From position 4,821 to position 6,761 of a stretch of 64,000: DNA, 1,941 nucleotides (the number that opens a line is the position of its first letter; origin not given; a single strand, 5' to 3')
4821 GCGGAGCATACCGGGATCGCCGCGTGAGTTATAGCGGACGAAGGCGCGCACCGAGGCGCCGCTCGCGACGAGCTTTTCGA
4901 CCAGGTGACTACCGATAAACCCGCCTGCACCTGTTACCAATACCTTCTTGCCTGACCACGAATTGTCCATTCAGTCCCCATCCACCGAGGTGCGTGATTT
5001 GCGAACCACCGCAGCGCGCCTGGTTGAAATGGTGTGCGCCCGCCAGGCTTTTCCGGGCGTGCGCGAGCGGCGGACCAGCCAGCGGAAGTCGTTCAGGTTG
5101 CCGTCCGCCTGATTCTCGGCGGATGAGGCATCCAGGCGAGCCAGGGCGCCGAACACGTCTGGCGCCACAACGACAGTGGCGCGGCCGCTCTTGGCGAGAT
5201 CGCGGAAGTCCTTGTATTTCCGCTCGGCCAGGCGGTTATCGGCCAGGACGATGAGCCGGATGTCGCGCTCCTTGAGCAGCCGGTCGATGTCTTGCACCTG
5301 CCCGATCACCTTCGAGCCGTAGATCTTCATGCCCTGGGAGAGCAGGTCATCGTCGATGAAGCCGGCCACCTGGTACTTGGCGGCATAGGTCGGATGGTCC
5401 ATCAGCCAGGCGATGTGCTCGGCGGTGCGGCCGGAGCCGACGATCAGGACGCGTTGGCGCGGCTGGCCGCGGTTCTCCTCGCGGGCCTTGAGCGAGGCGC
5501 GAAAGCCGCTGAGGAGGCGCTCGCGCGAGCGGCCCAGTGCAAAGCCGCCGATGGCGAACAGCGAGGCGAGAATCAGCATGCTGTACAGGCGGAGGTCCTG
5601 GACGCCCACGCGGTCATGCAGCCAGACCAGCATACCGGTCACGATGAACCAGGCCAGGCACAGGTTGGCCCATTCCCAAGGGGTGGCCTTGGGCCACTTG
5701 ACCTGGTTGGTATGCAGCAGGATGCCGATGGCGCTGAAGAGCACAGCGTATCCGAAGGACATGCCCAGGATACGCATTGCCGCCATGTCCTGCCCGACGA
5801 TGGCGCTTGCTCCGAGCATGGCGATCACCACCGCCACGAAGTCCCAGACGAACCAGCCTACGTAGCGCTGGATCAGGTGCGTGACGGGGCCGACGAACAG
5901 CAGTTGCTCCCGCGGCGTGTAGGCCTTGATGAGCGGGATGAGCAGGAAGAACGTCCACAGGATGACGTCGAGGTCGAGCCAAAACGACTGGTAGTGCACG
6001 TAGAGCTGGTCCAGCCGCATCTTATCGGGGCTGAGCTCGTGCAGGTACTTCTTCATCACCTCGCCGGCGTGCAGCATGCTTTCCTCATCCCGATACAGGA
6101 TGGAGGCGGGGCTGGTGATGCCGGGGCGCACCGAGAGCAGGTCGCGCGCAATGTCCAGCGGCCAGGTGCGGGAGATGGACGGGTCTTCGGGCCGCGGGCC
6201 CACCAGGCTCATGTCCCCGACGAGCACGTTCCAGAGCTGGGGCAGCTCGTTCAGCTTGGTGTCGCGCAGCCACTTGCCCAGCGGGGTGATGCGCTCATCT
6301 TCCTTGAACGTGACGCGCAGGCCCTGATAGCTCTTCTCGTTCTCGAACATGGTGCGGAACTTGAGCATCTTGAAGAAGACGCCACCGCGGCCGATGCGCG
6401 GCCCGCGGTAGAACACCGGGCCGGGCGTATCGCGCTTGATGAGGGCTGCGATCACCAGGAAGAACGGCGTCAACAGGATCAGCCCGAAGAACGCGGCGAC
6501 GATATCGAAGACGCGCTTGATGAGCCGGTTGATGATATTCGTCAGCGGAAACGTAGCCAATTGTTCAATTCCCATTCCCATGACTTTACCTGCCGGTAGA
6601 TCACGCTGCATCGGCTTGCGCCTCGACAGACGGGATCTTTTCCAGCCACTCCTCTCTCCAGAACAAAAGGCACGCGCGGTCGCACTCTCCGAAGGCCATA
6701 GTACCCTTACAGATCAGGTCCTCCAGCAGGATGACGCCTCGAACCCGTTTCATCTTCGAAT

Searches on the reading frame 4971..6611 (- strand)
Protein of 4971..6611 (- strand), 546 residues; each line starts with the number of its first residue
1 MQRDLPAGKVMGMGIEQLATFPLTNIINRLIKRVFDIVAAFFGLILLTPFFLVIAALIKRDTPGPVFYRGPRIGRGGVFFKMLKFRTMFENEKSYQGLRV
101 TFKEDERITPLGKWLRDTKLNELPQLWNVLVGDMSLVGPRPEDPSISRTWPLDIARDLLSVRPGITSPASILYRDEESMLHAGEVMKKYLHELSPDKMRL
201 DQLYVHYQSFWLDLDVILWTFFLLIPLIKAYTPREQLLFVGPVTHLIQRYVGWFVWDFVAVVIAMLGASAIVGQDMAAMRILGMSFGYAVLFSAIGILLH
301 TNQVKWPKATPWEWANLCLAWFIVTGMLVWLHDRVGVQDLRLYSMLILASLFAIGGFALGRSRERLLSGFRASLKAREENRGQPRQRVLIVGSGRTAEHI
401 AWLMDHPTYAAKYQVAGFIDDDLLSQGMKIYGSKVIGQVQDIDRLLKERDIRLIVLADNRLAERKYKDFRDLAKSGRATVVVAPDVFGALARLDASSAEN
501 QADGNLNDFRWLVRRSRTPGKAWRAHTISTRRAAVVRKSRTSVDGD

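Call 14: search_protein_families(library=pfam, proteins=[window:4971-6611:-], max_evalue=0.00001)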
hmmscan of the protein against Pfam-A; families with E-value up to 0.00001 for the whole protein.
window:4971-6611:- (546 aa): 1 family
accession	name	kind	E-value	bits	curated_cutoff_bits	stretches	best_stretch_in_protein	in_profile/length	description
PF02397.22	Bac_transf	-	4e-55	186.6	27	1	32-223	1-176/179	Bacterial sugar transferase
